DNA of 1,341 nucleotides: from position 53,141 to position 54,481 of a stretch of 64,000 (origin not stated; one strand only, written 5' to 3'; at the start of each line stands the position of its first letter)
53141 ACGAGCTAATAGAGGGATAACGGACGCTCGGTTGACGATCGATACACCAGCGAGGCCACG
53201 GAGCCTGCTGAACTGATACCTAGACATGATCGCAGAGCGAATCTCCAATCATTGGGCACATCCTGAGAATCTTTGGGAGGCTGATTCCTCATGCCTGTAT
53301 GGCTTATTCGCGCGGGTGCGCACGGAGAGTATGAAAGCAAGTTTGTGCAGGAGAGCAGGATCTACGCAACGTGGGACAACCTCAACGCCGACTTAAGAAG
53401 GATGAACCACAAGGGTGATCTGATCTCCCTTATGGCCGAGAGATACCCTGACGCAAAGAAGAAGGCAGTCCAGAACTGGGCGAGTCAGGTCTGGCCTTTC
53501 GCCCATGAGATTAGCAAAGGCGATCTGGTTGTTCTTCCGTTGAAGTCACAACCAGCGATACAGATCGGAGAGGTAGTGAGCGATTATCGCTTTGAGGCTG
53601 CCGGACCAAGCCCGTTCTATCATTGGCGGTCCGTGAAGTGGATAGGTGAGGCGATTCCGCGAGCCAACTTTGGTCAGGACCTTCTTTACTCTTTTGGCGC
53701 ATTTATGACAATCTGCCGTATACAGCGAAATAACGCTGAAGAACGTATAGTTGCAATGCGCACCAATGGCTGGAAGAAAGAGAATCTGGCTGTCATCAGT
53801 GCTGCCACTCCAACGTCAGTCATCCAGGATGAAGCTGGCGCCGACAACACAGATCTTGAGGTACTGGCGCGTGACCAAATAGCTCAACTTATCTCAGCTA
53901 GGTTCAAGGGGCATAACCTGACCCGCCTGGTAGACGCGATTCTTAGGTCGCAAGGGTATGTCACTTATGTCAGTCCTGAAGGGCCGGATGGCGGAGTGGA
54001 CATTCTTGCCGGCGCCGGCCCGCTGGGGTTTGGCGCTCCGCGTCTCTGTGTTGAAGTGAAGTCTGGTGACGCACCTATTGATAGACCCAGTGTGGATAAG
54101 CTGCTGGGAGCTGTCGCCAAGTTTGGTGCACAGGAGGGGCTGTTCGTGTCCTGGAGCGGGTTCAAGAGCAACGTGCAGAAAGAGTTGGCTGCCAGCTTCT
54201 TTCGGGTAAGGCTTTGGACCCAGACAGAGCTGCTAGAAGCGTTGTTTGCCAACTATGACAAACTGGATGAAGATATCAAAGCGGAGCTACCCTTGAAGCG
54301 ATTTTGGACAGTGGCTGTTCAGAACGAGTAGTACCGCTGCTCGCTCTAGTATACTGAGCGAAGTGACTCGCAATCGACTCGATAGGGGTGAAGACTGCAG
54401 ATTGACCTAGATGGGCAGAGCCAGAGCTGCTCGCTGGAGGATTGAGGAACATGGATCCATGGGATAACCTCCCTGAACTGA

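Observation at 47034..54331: Unusual composite restriction cluster: N-terminal-nuclease-less SF2 helicase plus BcgI-like nuclease-methyltransferase fusion plus HsdS with duplicated TRDs plus Mrr-like nuclease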

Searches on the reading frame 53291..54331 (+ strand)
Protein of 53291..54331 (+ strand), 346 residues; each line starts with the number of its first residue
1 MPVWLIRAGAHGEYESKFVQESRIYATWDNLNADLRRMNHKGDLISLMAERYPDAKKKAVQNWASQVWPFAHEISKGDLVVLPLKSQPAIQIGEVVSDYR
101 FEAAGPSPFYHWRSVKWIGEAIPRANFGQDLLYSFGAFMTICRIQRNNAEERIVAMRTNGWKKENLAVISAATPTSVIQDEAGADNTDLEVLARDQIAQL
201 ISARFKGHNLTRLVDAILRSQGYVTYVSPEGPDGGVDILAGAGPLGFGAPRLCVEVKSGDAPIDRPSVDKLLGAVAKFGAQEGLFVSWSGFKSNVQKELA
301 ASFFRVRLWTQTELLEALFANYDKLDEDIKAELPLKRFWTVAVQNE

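Call 4: search_protein_families(library=pfam, proteins=[window:53291-54331:+], max_evalue=0.01)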
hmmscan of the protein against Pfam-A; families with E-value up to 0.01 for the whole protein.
window:53291-54331:+ (346 aa): 2 families
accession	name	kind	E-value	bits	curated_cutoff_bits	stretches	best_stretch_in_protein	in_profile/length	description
PF04471.18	Mrr_cat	-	2.1e-22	79.9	21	1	204-317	3-114/115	Restriction endonuclease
PF22722.2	NA-iREase1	-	0.0014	19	27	1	214-301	5-90/106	NACHT-associated inactive Restriction Endonuclease 1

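Call 5: search_protein_families(library=padloc, proteins=[window:53291-54331:+], max_evalue=0.01)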
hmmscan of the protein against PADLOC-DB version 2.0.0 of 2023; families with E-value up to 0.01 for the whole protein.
window:53291-54331:+ (346 aa): 9 families
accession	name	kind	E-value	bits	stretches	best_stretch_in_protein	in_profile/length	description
PDLC04815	PDC-S02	-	6.1e-153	507.2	1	1-343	1-343/346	-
PDLC04819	PDC-S02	-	4.6e-68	227.9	1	3-341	5-329/334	-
PDLC04806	PDC-S02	-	6.5e-30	102.5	1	2-337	3-319/324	-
PDLC04824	PDC-S02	-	1.8e-17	61.5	1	4-152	5-155/308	-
PDLC04799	PDC-S02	-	1.2e-10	39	1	30-151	38-155/308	-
PDLC04796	PDC-S02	-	1.2e-06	25.7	1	172-297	215-335/390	-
PDLC03448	REase_II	-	0.00012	18.4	1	34-146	294-407/857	Type II restriction enzyme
PDLC03657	mREase_IV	-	0.0074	13.6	1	233-296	206-269/317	Type IV methyl-directed restriction enzyme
PDLC00631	ZorD1|ZorD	-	0.0093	11.7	0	205-319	948-1061/1071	"SWI2/SNF2 helicase, Mrr-like nuclease"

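Call 6: search_protein_families(library=ncbifam, proteins=[window:53291-54331:+], max_evalue=0.01)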
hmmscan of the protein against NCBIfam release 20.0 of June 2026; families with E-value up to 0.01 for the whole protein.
window:53291-54331:+ (346 aa): 0 families

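Call 24: search_solved_structures(query=window:53291-54331:+, max_evalue=0.01)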
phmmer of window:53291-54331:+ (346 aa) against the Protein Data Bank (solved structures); distinct sequences matched with E-value up to 0.01: 0.

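Call 40: find_homologous_proteins(query=window:53291-54331:+, max_evalue=0.00001)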
Query window:53291-54331:+ (346 aa): 5503 proteins with E <= 0.00001 among 8000 candidates; the best 120 are listed.
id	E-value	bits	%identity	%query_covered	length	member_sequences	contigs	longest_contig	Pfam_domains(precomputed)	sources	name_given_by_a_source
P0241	7.0e-232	787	100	100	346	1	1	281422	PF28530.1,PF04471.19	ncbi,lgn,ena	-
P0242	6.7e-181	619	77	100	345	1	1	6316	PF28530.1,PF04471.19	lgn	-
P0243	1.1e-177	609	75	100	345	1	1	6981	PF28530.1,PF04471.19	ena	-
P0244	3.3e-177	607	73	99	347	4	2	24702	PF28530.1,PF04471.19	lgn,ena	-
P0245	3.2e-175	601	74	100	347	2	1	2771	PF28530.1,PF04471.19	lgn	-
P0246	4.2e-175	600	76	100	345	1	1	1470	PF28530.1,PF04471.19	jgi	jgi:restriction system protein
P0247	5.0e-174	597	73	100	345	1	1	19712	PF28530.1,PF04471.19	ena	-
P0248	5.9e-174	596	74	100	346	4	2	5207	PF28530.1,PF04471.19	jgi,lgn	jgi:restriction system protein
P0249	7.3e-174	596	73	100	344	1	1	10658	PF28530.1,PF04471.19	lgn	-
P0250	9.9e-174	596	74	100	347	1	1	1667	PF28530.1,PF04471.19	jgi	jgi:restriction system protein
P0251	1.0e-173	596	73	99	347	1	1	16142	PF28530.1,PF04471.19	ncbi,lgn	-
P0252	1.3e-173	595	74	100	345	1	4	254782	PF28530.1,PF04471.19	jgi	jgi:restriction system protein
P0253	1.5e-173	595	73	100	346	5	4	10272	PF28530.1,PF04471.19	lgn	-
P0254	1.6e-173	595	75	100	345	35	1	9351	PF28530.1,PF04471.19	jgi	jgi:restriction system protein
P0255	2.8e-173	594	73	100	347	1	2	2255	PF28530.1,PF04471.19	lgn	-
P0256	3.2e-173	594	75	100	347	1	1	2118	PF28530.1,PF04471.19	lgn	-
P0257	3.7e-173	594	73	99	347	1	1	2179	PF28530.1,PF04471.19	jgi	jgi:restriction system protein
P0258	3.9e-173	594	74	100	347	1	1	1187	PF28530.1,PF04471.19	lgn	-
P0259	4.9e-173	593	73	100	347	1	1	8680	PF28530.1,PF04471.19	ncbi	-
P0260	5.3e-173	593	73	100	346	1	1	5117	PF28530.1,PF04471.19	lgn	-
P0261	8.0e-173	593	72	100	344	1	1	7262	PF28530.1,PF04471.19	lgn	-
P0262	8.8e-173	592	72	100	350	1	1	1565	PF28530.1,PF04471.19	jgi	jgi:restriction system protein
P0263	9.9e-173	592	75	100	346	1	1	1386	PF28530.1,PF04471.19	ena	-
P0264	1.4e-172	592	75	99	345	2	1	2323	PF28530.1,PF04471.19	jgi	jgi:restriction system protein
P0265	1.6e-172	592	73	100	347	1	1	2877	PF28530.1,PF04471.19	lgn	-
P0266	1.8e-172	591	72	100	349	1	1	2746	PF28530.1,PF04471.19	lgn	-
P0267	2.0e-172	591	73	100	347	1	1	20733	PF28530.1,PF04471.19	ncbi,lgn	-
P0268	2.0e-172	591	73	100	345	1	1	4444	PF28530.1,PF04471.19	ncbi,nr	ncbi:MAG: restriction endonuclease [Gammaproteobacteria bacterium]|nr:restriction endonuclease [Gamm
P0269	2.9e-172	591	71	100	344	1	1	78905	PF28530.1,PF04471.19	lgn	-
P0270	4.0e-172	590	73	100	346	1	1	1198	PF28530.1,PF04471.19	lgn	-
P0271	4.0e-172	590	73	100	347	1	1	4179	PF28530.1,PF04471.19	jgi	jgi:restriction system protein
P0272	4.2e-172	590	72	100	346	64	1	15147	PF28530.1,PF04471.19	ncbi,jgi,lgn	ncbi:MAG: restriction endonuclease [Polaromonas sp.]|jgi:restriction system protein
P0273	4.8e-172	590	73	100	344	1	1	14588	PF28530.1,PF04471.19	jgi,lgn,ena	-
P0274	5.6e-172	590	73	100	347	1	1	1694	PF28530.1,PF04471.19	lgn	-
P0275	7.8e-172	589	73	100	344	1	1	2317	PF28530.1,PF04471.19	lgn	-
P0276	7.8e-172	589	72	100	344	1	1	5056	PF28530.1,PF04471.19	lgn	-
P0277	7.9e-172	589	73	100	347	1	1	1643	PF28530.1,PF04471.19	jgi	jgi:restriction system protein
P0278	8.6e-172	589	73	100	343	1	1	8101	PF28530.1,PF04471.19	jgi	jgi:restriction system protein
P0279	8.9e-172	589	73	100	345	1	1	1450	PF28530.1,PF04471.19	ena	-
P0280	9.3e-172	589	72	100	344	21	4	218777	PF28530.1,PF04471.19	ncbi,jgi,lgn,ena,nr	ncbi:MAG: restriction endonuclease [Proteobacteria bacterium]|nr:restriction endonuclease [Pseudomon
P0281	1.1e-171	589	72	100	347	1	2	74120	PF28530.1,PF04471.19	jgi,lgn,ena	-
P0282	1.6e-171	588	73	100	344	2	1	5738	PF28530.1,PF04471.19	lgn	-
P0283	1.6e-171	588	71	100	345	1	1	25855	PF28530.1,PF04471.19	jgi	jgi:restriction system protein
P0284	1.7e-171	588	74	99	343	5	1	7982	PF28530.1,PF04471.19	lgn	-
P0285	1.8e-171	588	73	100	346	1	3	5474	PF28530.1,PF04471.19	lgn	-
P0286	1.9e-171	588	73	100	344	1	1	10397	PF28530.1,PF04471.19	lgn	-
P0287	2.2e-171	588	74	100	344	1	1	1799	PF28530.1,PF04471.19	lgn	-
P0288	2.3e-171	588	74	100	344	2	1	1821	PF28530.1,PF04471.19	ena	-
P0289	2.3e-171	588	72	100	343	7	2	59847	PF28530.1,PF04471.19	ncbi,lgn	ncbi:MAG: restriction endonuclease [Sulfuricella sp.]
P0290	2.6e-171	588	72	100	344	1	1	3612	PF28530.1,PF04471.19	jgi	jgi:restriction system protein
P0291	2.6e-171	588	73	100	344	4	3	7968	PF28530.1,PF04471.19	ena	-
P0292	2.7e-171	588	72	100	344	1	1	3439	PF28530.1,PF04471.19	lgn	-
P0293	3.1e-171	587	74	100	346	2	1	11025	PF28530.1,PF04471.19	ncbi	-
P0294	3.3e-171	587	74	100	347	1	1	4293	PF28530.1,PF04471.19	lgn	-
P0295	3.4e-171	587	73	100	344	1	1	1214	PF28530.1,PF04471.19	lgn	-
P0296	3.4e-171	587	72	100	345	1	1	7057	PF28530.1,PF04471.19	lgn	-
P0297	3.5e-171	587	73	100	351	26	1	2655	PF28530.1,PF04471.19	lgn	-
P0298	4.0e-171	587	73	100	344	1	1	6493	PF28530.1,PF22722.3,PF04471.19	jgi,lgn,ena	-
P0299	4.2e-171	587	73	100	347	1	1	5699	PF28530.1,PF04471.19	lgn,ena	-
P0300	4.3e-171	587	72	100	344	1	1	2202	PF28530.1,PF04471.19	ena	-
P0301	4.3e-171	587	72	100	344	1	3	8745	PF28530.1,PF04471.19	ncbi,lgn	-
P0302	5.4e-171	587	73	100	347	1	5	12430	PF28530.1,PF04471.19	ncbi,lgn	-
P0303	5.5e-171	587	72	100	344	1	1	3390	PF28530.1,PF04471.19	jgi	jgi:restriction system protein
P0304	5.6e-171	587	73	100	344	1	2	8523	PF28530.1,PF04471.19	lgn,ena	-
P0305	5.7e-171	587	73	100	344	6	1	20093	PF28530.1,PF04471.19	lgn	-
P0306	6.9e-171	586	74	100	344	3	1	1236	PF28530.1,PF04471.19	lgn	-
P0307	7.1e-171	586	72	100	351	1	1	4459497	PF28530.1,PF04471.19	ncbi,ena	-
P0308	7.4e-171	586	73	100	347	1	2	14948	PF28530.1,PF04471.19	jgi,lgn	jgi:restriction system protein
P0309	8.2e-171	586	71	100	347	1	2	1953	PF28530.1,PF04471.19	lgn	-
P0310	8.3e-171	586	73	100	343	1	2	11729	PF28530.1,PF04471.19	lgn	-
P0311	8.9e-171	586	73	100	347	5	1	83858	PF28530.1,PF04471.19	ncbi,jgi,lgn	ncbi:MAG: restriction endonuclease [Vicinamibacterales bacterium]|jgi:restriction system protein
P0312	9.2e-171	586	74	100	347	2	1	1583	PF28530.1,PF04471.19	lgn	-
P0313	1.1e-170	586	73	100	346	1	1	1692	PF28530.1,PF04471.19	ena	-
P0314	1.2e-170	586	73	100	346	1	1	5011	PF28530.1,PF04471.19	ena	-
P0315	1.2e-170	586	72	100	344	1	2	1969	PF28530.1,PF04471.19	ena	-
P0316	1.3e-170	585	71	100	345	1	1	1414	PF28530.1,PF04471.19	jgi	-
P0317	1.3e-170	585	73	100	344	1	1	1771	PF28530.1,PF04471.19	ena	-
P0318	1.4e-170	585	72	100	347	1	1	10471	PF28530.1,PF04471.19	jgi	jgi:restriction system protein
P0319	1.7e-170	585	73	100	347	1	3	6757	PF28530.1,PF04471.19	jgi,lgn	jgi:restriction system protein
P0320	2.0e-170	585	73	100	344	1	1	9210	PF28530.1,PF04471.19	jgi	jgi:restriction system protein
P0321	2.1e-170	585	71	100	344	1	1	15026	PF28530.1,PF04471.19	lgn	-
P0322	2.4e-170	584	72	100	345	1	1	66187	PF28530.1,PF04471.19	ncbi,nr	ncbi:MAG: restriction endonuclease [Desulfobulbaceae bacterium]|nr:restriction endonuclease [Desulfo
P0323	2.4e-170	584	73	100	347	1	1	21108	PF28530.1,PF04471.19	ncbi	-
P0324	2.7e-170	584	73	100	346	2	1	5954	PF28530.1,PF04471.19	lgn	-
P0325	2.7e-170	584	73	100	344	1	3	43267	PF28530.1,PF04471.19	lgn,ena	-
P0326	2.9e-170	584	72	100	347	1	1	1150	PF28530.1,PF04471.19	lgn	-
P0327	3.2e-170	584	72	100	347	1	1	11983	PF28530.1,PF04471.19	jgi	jgi:restriction system protein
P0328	3.2e-170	584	72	100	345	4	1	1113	PF28530.1,PF04471.19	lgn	-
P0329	3.4e-170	584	72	99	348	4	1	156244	PF28530.1,PF04471.19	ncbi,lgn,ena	-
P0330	3.5e-170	584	73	100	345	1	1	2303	PF28530.1,PF04471.19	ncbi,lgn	-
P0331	3.6e-170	584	73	99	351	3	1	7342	PF28530.1,PF04471.19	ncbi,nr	ncbi:MAG: restriction endonuclease [Zoogloeaceae bacterium]|nr:restriction endonuclease [Zoogloeacea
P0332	5.0e-170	583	72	100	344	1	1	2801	PF28530.1,PF04471.19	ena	-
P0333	5.1e-170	583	72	100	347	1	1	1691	PF28530.1,PF04471.19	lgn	-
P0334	5.4e-170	583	74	100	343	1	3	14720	PF28530.1,PF04471.19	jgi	jgi:restriction system protein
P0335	5.5e-170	583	72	100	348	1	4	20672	PF28530.1,PF04471.19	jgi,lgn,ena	jgi:restriction system protein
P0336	5.6e-170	583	72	100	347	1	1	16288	PF28530.1,PF04471.19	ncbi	ncbi:MAG: restriction endonuclease [Thiobacillus sp.]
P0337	5.8e-170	583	72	100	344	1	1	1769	PF28530.1,PF04471.19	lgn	-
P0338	5.9e-170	583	71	100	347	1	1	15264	PF28530.1,PF04471.19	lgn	-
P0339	6.2e-170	583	71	100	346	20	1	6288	PF28530.1,PF04471.19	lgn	-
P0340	6.6e-170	583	72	100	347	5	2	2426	PF28530.1,PF04471.19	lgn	-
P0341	7.0e-170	583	74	100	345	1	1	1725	PF28530.1,PF04471.19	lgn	-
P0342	7.7e-170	583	71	100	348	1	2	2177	PF28530.1,PF04471.19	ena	-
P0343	8.4e-170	583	73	100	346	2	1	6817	PF28530.1,PF04471.19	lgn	-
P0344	8.5e-170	583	72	100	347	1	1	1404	PF28530.1,PF04471.19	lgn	-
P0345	9.1e-170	583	73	100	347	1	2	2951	PF28530.1,PF04471.19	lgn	-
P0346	9.2e-170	583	72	100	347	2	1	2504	PF28530.1,PF04471.19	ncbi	-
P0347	1.2e-169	582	73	100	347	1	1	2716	PF28530.1,PF04471.19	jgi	jgi:restriction system protein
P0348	1.3e-169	582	72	100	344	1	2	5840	PF28530.1,PF04471.19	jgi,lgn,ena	-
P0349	1.7e-169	582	71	100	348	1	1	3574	PF28530.1,PF04471.19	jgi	jgi:restriction system protein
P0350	1.7e-169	582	72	100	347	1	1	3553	PF28530.1,PF04471.19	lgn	-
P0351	1.8e-169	582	71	100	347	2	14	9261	PF28530.1,PF04471.19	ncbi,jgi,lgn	jgi:restriction system protein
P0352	1.9e-169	582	71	100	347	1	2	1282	PF28530.1,PF04471.19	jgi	-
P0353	2.0e-169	581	72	100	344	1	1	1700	PF28530.1,PF04471.19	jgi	jgi:restriction system protein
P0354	2.0e-169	581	72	100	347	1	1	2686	PF28530.1,PF04471.19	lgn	-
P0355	2.0e-169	581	72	100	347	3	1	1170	PF28530.1,PF04471.19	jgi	jgi:restriction system protein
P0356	2.1e-169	581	72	100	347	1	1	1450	PF28530.1,PF04471.19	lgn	-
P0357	2.7e-169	581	72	100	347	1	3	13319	PF28530.1,PF04471.19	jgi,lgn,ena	jgi:restriction system protein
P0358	2.8e-169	581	72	100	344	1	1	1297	PF28530.1,PF04471.19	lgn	-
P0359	3.0e-169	581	72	100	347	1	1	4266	PF28530.1,PF04471.19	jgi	-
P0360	3.3e-169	581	72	100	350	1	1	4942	PF28530.1,PF04471.19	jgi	jgi:restriction system protein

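Call 42: find_encoding_contigs(protein=P0307, flank=7000, max_places=2)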
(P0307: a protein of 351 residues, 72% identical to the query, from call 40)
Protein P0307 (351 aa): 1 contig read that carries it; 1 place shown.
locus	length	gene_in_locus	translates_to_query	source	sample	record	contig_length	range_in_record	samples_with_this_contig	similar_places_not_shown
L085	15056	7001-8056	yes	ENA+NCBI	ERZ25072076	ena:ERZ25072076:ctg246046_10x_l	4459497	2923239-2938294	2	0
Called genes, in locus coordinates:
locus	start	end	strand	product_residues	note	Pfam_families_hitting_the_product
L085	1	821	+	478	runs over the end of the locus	PF20695:UbiD_N, PF01977:UbiD, PF20696:UbiD_C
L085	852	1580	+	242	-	PF03070:TENA_THI-4, PF14518:Haem_oxygenas_2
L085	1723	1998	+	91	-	-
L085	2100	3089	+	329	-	PF12973:Cupin_7 (faint), PF05899:Cupin_3 (faint), PF11699:CENP-C_C (faint), PF02311:AraC_binding (weak), PF07883:Cupin_2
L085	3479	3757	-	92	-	-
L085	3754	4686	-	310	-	PF13276:HTH_21, PF00665:rve, PF13683:rve_3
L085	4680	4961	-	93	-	PF01527:HTH_Tnp_1, PF13542:HTH_Tnp_ISL3 (faint), PF13518:HTH_28 (weak)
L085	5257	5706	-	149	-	-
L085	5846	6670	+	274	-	PF02498:Bro-N (weak)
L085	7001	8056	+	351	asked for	PF28530:DUF8426, PF04471:Mrr_cat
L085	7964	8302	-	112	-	-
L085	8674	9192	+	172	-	PF13384:HTH_23, PF13518:HTH_28 (faint), PF13551:HTH_29, PF13565:HTH_32, PF13592:HTH_33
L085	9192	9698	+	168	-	PF13358:DDE_3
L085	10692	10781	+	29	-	-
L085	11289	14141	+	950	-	PF20465:MmeI_hel, PF20473:MmeI_Mtase, PF20466:MmeI_TRD (weak), PF20467:MmeI_C (weak)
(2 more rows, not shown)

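Call 43: find_encoding_contigs(protein=P0280, flank=7000, max_places=4)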
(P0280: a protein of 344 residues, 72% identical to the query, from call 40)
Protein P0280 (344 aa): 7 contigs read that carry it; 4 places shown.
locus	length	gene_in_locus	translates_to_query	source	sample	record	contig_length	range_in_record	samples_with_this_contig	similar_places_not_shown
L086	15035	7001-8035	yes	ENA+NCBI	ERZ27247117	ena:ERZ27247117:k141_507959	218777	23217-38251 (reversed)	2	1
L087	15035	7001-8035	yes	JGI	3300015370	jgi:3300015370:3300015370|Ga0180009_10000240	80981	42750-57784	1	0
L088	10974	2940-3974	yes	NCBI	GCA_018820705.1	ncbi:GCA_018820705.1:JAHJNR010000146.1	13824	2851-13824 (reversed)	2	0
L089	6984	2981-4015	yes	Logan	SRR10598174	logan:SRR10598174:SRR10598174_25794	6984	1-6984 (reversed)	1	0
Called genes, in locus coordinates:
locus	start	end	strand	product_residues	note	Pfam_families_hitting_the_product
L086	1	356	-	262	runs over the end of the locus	-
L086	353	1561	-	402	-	-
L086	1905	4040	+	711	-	PF13588:HSDR_N_2, PF02384:N6_Mtase, PF01170:UPF0020 (weak), PF20473:MmeI_Mtase (faint), PF07669:Eco57I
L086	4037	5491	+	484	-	PF01420:Methylase_S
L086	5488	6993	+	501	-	-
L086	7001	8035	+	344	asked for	PF28530:DUF8426, PF04471:Mrr_cat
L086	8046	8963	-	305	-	PF01844:HNH (weak)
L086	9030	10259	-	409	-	PF13356:Arm-DNA-bind_3, PF14659:Phage_int_SAM_3 (weak), PF22022:Phage_int_M, PF00589:Phage_integrase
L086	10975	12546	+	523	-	PF03853:YjeF_N, PF01256:Carb_kinase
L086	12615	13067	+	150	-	PF00571:CBS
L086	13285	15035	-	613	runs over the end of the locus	PF00425:Chorismate_bind, PF01063:Aminotran_4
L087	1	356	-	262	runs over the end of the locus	-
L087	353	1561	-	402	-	-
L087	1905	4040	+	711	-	PF13588:HSDR_N_2, PF02384:N6_Mtase, PF01170:UPF0020 (weak), PF20473:MmeI_Mtase (faint), PF07669:Eco57I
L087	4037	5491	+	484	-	PF01420:Methylase_S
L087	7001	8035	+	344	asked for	PF28530:DUF8426, PF04471:Mrr_cat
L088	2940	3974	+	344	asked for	PF28530:DUF8426, PF04471:Mrr_cat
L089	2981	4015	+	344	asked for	PF28530:DUF8426, PF04471:Mrr_cat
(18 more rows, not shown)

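Call 48: find_related_loci(query=window:53291-54331:+, collection=viral_contigs, flank=8000)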
Query window:53291-54331:+ (346 aa) in viral_contigs; peptide patterns used: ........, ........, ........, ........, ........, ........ (x = any residue, [..] = any of these).
13 stretches matched a pattern, but none encodes a relative of the query by tblastn (E <= 1e-3).

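Call 51: search_protein_families(library=pfam, proteins=[L086:5488-6993:+, L086:1905-4040:+, L086:4037-5491:+], max_evalue=0.01)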
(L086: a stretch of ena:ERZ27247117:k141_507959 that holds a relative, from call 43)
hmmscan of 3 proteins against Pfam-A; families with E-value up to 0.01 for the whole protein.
L086:5488-6993:+ (501 aa): 0 families

L086:1905-4040:+ (711 aa): 7 families
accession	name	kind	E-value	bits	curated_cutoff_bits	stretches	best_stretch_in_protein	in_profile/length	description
PF02384.22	N6_Mtase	-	2.5e-39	135.9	20.4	1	298-619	4-283/311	N-6 DNA Methylase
PF13588.12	HSDR_N_2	-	2.1e-14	54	25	1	36-150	1-110/110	Type I restriction enzyme R protein N terminus (HSDR_N)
PF07669.17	Eco57I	-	4.1e-13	50.2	25.3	1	392-546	1-165/171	Eco57I restriction-modification methylase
PF01170.24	UPF0020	-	2.4e-06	27.8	22.3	1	336-466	27-141/197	RMKL-like, methyltransferase domain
PF20473.4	MmeI_Mtase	-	7.7e-06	25.7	27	1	340-416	22-87/259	MmeI, DNA-methyltransferase domain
PF05175.20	MTS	-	0.00024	21.2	23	0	439-468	91-120/170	Methyltransferase small domain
PF04313.20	HSDR_N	-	0.00055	20.3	25.1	1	59-114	115-162/198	Type I restriction enzyme R protein N terminus (HSDR_N)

L086:4037-5491:+ (484 aa): 1 family
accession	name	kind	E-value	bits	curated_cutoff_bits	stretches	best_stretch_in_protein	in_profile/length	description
PF01420.25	Methylase_S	-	2.3e-10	41.4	22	1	351-453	60-154/168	Type I restriction modification DNA specificity domain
